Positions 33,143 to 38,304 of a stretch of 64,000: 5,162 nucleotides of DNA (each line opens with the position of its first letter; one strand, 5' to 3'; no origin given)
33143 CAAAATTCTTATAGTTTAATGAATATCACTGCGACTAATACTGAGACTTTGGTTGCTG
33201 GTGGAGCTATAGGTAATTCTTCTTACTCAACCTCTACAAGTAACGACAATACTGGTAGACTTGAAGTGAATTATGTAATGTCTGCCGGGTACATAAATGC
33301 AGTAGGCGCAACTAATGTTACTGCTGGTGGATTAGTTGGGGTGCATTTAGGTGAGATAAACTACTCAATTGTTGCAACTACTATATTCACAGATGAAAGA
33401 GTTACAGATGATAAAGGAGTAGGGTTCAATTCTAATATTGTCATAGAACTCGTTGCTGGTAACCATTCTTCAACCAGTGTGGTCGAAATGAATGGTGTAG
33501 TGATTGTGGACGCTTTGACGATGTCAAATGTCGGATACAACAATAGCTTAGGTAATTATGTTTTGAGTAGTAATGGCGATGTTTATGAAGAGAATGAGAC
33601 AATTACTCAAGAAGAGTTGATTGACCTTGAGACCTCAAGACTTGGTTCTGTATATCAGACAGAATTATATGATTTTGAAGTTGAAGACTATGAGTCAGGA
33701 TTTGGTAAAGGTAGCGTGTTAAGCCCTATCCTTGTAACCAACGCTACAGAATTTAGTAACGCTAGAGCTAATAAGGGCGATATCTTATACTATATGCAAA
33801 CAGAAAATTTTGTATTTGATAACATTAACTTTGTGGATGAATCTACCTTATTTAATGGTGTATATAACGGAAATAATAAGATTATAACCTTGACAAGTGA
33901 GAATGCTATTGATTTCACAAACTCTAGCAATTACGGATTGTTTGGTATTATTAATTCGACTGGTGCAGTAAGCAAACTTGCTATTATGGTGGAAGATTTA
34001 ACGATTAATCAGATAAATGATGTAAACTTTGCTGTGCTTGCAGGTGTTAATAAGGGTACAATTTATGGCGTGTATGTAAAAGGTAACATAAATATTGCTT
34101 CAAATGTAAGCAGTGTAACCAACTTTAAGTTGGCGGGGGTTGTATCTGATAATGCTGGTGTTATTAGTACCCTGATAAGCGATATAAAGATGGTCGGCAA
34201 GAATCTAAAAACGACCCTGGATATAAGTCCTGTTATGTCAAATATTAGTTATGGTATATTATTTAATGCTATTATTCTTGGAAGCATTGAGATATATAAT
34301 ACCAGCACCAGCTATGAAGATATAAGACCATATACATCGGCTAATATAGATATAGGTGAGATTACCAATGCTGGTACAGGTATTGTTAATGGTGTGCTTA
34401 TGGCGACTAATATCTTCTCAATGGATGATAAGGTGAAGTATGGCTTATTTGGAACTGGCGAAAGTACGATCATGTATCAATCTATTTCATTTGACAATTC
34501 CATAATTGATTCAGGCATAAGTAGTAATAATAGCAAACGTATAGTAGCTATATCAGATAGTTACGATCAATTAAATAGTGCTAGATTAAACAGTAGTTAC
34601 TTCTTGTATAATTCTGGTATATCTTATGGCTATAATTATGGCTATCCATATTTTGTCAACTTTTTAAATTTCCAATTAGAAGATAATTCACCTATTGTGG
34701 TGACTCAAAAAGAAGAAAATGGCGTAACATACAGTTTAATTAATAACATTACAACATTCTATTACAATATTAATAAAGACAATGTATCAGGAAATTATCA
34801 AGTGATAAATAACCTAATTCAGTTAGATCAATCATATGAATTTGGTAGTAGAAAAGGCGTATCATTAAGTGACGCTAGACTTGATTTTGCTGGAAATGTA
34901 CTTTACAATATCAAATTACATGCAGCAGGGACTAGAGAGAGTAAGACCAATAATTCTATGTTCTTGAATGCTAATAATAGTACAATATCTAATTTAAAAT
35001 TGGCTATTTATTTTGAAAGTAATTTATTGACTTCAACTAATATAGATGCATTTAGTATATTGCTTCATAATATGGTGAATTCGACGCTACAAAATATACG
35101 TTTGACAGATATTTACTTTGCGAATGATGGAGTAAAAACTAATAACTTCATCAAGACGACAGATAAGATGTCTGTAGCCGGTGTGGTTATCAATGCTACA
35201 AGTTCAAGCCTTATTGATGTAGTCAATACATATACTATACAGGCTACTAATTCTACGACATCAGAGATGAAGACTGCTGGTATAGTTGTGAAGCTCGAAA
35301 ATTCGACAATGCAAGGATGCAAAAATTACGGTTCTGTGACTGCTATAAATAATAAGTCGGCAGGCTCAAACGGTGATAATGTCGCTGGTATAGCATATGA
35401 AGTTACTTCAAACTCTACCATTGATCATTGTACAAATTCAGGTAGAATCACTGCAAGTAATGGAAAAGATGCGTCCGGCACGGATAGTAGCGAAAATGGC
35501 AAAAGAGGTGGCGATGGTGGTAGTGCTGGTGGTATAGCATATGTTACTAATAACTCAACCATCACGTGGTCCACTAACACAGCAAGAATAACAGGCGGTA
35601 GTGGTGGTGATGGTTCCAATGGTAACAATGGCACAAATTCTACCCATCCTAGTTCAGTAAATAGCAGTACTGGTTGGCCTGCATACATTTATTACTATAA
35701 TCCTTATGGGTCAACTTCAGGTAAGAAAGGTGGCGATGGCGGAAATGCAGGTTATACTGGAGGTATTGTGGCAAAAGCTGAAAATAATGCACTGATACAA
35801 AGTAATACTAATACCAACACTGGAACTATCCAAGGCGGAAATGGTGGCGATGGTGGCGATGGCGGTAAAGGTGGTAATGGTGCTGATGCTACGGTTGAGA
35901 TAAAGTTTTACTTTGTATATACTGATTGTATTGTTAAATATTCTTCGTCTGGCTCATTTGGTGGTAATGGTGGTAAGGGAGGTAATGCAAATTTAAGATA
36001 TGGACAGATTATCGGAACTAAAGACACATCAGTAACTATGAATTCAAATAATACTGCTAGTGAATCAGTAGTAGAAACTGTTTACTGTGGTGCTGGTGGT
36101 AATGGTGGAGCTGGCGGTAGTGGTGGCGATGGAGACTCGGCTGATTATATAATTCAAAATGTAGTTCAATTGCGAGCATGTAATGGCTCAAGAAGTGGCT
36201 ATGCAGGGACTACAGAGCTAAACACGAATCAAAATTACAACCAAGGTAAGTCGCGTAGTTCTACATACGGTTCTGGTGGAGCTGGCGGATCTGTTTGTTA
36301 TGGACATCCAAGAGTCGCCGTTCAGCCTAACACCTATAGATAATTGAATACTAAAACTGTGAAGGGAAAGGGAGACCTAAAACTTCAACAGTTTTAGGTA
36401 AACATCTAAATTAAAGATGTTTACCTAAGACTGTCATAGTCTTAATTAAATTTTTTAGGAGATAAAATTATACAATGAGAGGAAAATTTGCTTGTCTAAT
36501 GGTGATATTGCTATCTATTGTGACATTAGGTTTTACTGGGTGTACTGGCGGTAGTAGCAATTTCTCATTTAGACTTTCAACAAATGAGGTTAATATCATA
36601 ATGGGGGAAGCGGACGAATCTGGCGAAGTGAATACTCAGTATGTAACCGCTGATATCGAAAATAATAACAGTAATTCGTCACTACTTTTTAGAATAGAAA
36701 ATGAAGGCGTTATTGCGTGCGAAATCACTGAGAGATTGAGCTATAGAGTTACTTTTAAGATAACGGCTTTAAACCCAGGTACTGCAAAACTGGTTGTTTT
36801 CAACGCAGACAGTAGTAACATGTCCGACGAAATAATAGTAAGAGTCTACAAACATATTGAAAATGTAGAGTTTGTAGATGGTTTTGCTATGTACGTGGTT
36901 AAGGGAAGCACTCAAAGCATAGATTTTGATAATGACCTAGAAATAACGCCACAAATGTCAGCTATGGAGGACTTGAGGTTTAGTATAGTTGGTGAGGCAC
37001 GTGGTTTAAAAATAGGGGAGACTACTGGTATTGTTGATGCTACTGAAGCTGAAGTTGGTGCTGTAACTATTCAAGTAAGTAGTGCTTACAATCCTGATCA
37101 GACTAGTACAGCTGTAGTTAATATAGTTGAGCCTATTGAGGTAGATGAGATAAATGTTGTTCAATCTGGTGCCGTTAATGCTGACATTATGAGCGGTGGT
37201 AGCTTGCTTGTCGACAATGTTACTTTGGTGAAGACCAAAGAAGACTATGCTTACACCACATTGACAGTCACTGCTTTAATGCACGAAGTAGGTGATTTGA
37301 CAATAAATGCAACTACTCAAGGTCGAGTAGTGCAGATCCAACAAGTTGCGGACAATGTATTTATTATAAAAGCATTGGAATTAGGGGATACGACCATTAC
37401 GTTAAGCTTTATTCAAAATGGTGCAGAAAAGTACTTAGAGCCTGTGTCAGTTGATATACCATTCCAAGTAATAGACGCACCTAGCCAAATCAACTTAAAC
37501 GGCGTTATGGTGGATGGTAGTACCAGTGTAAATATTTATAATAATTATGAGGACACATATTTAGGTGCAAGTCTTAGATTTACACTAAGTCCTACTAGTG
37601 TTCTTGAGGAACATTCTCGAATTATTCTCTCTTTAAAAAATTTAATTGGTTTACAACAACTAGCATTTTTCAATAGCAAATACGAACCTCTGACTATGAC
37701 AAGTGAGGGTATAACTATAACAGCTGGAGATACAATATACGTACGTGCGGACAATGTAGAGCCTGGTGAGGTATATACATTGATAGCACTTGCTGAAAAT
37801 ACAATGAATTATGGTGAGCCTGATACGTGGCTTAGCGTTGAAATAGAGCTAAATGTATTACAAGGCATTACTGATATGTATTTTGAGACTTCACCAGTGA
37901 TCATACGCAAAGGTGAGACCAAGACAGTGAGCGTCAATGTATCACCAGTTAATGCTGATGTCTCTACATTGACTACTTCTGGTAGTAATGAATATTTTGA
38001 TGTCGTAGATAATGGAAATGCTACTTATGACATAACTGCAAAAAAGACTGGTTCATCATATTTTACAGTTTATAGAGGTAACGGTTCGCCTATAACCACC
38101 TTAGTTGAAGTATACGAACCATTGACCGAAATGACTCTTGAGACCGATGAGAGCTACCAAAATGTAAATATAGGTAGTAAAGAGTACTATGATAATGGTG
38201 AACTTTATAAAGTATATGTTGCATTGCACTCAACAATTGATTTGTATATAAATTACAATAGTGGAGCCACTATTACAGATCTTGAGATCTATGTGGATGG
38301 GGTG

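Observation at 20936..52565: Two tandem paralogous giant lipoprotein genes (5,084 and 5,343 aa) fill half the window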

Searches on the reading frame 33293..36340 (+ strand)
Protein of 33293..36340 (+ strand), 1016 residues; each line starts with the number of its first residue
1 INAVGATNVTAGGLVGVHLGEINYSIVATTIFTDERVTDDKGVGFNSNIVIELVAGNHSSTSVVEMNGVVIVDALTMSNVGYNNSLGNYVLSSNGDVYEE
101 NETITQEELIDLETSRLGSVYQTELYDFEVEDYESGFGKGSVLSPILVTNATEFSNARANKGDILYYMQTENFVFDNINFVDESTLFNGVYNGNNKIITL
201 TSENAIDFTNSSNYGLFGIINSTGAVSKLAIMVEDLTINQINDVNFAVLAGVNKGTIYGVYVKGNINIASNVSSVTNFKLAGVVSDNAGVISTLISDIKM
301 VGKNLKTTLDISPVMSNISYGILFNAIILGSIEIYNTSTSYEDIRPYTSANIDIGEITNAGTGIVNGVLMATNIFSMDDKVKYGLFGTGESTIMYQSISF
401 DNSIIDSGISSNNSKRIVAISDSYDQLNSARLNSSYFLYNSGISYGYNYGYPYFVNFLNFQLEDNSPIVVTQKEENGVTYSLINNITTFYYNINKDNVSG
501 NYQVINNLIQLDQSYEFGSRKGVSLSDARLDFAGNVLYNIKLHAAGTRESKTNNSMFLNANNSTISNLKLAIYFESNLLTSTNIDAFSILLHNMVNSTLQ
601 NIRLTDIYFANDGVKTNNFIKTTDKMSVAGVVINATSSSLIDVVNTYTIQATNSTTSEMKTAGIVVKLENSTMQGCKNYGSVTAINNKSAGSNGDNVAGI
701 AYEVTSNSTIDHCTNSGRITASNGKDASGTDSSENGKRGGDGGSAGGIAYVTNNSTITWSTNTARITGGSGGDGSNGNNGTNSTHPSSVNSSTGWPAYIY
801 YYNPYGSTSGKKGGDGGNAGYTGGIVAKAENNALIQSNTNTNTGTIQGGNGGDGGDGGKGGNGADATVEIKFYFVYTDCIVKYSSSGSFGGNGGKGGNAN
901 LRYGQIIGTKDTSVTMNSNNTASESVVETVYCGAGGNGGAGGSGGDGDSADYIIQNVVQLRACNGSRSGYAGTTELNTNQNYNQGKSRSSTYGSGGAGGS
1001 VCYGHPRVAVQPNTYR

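Call 63: search_protein_families(library=ncbifam, proteins=[window:33293-36340:+], max_evalue=0.1)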
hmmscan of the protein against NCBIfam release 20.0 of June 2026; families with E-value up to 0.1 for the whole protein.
window:33293-36340:+ (1016 aa): 0 families

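Call 96: find_homologous_proteins(query=window:33812-36340:+, max_evalue=0.001)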
Query window:33812-36340:+: 8000 candidates shared short words with the query, none scored E <= 0.001.

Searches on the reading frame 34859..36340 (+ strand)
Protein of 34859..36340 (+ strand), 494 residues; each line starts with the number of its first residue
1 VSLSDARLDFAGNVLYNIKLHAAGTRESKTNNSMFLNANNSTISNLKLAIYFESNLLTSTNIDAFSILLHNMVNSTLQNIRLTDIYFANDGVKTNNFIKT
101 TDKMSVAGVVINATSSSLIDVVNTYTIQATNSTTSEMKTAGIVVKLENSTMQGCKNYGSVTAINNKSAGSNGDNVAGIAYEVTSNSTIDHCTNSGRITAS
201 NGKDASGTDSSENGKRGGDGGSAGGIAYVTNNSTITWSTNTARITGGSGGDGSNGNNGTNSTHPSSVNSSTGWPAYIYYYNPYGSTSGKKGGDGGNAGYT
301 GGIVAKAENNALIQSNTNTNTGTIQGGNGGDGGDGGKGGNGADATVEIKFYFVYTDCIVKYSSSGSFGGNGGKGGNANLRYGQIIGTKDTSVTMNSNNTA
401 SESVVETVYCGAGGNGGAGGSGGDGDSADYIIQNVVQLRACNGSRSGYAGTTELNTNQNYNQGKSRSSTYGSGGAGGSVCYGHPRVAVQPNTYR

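Call 26: search_protein_families(library=pfam, proteins=[window:34859-36340:+], max_evalue=5)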
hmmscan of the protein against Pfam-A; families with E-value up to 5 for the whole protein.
window:34859-36340:+ (494 aa): 1 family
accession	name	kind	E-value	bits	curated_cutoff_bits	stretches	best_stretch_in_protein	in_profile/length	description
PF24127.1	DUF7395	-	0.51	10.7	27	1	84-126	5-46/49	Domain of unknown function (DUF7395)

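Call 85: search_solved_structures(query=window:34949-36340:+, max_evalue=10)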
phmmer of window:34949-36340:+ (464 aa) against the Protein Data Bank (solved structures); distinct sequences matched with E-value up to 10: 5.
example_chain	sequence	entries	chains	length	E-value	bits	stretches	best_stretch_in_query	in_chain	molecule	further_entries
5oho_A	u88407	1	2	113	0.24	13.7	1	107-156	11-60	Transcription elongation factor SPT5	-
6eqy_A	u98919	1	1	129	0.27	13.5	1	106-156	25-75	Transcription elongation factor SPT5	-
7xez_A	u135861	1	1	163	0.48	12.6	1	380-403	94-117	Histone acetyltransferase p300,NUT family member 1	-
7qhp_B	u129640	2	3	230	0.55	12.5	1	375-404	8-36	Murine MHC class II I-A beta g7 | H2-Ab1 protein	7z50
7zrz_AP1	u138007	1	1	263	0.81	11.9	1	362-395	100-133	tRNA-splicing endonuclease subunit Sen34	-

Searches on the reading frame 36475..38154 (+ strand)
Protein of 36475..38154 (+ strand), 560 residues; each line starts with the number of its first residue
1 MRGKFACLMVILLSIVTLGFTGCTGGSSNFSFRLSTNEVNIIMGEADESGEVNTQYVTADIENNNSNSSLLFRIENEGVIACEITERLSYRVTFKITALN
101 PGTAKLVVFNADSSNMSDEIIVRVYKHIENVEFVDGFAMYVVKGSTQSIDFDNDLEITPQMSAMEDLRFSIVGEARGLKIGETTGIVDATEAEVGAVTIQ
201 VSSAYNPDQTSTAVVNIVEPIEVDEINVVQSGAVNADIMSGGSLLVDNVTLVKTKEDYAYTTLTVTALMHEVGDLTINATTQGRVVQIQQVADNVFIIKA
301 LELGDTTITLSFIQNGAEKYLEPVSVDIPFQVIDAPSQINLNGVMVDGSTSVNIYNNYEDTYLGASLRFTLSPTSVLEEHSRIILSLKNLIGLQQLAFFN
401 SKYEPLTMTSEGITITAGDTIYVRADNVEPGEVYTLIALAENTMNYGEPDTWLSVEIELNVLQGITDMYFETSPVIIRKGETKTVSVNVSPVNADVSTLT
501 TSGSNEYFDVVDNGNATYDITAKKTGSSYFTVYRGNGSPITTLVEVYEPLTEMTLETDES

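Call 28: search_protein_families(library=pfam, proteins=[window:36475-38154:+], max_evalue=5)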
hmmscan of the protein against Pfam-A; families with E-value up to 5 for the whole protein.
window:36475-38154:+ (560 aa): 3 families
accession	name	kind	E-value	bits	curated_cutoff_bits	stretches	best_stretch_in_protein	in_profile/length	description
PF16979.11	SIN1_PH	-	0.0048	17.7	27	1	71-128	47-103/105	SAPK-interacting protein 1 (Sin1), Pleckstrin-homology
PF13629.12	T2SS-T3SS_pil_N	-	0.058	13.5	23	0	93-118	41-67/72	Pilus formation protein N terminal region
PF14200.12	RicinB_lectin_2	-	0.27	12.4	25.6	1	494-539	37-85/89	Ricin-type beta-trefoil lectin domain-like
